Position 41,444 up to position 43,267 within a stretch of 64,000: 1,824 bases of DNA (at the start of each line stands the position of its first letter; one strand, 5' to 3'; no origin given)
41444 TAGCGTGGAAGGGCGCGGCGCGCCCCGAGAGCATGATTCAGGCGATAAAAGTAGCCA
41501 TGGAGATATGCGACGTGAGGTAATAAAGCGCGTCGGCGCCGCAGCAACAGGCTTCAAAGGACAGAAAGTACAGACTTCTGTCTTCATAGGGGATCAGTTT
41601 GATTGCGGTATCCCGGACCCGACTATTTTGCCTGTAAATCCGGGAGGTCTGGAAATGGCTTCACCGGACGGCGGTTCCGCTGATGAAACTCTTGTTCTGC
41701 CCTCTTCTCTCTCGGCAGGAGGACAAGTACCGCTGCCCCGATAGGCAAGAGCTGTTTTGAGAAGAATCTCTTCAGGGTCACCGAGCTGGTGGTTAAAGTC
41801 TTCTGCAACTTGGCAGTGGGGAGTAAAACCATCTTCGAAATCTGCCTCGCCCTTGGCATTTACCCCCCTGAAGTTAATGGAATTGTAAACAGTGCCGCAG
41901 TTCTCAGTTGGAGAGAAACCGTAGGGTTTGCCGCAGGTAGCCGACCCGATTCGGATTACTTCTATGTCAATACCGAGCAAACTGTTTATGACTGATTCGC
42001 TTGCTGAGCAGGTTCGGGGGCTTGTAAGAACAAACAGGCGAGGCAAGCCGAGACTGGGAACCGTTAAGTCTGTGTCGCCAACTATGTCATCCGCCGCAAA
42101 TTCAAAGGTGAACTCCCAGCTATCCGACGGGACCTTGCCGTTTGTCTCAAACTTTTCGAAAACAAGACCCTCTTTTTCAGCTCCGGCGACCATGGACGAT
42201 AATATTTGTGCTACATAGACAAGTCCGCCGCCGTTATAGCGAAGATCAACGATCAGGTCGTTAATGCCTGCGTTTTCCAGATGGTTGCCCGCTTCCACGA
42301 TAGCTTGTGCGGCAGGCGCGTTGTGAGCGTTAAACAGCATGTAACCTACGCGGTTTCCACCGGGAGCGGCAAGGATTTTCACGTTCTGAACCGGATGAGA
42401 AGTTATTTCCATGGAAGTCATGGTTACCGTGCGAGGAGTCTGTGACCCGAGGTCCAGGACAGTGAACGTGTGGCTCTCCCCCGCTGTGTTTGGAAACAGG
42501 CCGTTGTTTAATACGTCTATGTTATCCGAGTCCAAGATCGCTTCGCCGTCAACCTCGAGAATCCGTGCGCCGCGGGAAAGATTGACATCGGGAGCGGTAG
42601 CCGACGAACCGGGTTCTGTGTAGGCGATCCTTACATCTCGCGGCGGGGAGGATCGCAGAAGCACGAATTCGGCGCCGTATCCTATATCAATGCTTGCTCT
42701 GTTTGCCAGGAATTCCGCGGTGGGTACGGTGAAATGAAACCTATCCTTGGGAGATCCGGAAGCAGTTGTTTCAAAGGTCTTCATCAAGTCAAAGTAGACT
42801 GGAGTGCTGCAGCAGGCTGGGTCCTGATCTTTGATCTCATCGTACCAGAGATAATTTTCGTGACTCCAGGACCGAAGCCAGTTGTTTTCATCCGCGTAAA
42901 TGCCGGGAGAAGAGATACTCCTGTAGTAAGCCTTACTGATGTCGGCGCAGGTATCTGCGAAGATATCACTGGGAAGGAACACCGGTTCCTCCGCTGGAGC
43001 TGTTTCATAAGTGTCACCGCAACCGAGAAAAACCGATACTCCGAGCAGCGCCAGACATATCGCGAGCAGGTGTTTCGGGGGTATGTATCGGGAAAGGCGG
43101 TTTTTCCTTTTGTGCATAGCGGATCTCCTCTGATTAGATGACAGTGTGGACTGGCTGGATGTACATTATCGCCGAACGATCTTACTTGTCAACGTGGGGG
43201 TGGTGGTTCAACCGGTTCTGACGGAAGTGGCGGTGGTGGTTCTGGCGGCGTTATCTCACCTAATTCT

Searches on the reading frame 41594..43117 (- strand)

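Call 15: search_protein_families(library=ncbifam, proteins=[window:41594-43117:-], max_evalue=0.00001)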
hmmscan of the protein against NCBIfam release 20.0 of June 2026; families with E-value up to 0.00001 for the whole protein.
window:41594-43117:- (507 aa): 6 families
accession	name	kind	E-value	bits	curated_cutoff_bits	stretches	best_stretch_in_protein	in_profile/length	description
NF058627.1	S41_Gfo1087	equivalog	1.9e-47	162.3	455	1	115-458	84-443/489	GFO_1087 family putative carboxy terminal peptidase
NF045588.1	Cterm_S41_CtpA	exception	9.1e-09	34.7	625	1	177-300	139-259/401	carboxyl-terminal processing protease CtpA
TIGR00225.1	prc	subfamily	3.9e-08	32.7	218.6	1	179-309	79-205/335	C-terminal processing peptidase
NF045589.1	Cterm_S41_CtpB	exception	8.3e-08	31.3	633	1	172-303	140-266/416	carboxyl-terminal processing protease CtpB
NF045591.1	Cterm_S41_CtpZ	exception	8.1e-07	28.1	525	1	172-301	134-258/403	carboxyl-terminal processing protease CtpZ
NF045590.1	Cterm_S41_CtpC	exception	9.1e-07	28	665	1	229-309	192-270/418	carboxyl-terminal processing protease CtpC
